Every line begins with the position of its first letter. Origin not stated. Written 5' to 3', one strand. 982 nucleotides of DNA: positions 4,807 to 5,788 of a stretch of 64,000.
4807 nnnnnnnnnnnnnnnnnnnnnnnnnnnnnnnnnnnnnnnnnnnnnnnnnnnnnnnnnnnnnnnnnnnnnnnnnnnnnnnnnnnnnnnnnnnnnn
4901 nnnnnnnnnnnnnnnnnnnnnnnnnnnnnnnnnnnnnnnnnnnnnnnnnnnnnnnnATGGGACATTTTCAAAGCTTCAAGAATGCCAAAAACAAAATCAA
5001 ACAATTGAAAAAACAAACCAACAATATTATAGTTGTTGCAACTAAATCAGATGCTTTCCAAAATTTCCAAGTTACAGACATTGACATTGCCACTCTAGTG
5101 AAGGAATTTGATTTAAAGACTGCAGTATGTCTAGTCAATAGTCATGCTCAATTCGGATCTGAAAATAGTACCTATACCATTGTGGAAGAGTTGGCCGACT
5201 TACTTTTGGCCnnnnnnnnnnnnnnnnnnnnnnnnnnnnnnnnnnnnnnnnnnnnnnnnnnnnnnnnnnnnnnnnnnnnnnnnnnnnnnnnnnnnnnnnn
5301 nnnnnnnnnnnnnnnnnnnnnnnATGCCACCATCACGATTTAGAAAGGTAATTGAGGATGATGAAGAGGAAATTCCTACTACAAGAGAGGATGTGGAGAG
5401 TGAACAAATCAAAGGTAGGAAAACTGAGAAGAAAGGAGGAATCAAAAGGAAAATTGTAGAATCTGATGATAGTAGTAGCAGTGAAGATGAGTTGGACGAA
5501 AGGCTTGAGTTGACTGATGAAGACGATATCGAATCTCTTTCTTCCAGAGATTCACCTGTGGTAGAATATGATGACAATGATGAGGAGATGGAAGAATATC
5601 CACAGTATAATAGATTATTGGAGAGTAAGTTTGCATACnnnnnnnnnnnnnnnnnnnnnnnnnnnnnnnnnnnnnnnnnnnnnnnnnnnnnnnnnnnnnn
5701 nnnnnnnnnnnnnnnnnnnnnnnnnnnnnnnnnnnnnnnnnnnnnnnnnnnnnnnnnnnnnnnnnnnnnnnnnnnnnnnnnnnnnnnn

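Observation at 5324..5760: SMC condensin-type ATPase probably carries a spliced acidic 100-aa N-terminal exon (SMC4-like architecture)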

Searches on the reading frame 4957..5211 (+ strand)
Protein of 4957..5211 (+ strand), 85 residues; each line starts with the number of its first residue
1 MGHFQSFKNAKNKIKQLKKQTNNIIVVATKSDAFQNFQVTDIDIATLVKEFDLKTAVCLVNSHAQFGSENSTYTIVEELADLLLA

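Call 5: search_protein_families(library=pfam, proteins=[window:4957-5211:+], max_evalue=0.01)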
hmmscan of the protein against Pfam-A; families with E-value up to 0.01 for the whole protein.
window:4957-5211:+ (85 aa): 1 family
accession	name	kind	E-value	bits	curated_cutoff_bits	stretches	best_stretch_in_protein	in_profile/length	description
PF00071.28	Ras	-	0.0099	15.9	21.6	0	5-54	85-137/162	Ras family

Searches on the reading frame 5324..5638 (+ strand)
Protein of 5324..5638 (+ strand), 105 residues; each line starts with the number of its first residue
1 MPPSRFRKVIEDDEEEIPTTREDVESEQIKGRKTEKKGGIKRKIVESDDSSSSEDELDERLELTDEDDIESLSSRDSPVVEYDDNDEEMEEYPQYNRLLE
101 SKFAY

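Call 5: search_protein_families(library=pfam, proteins=[window:5324-5638:+], max_evalue=0.01)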
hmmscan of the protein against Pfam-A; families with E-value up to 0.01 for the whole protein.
window:5324-5638:+ (105 aa): 0 families
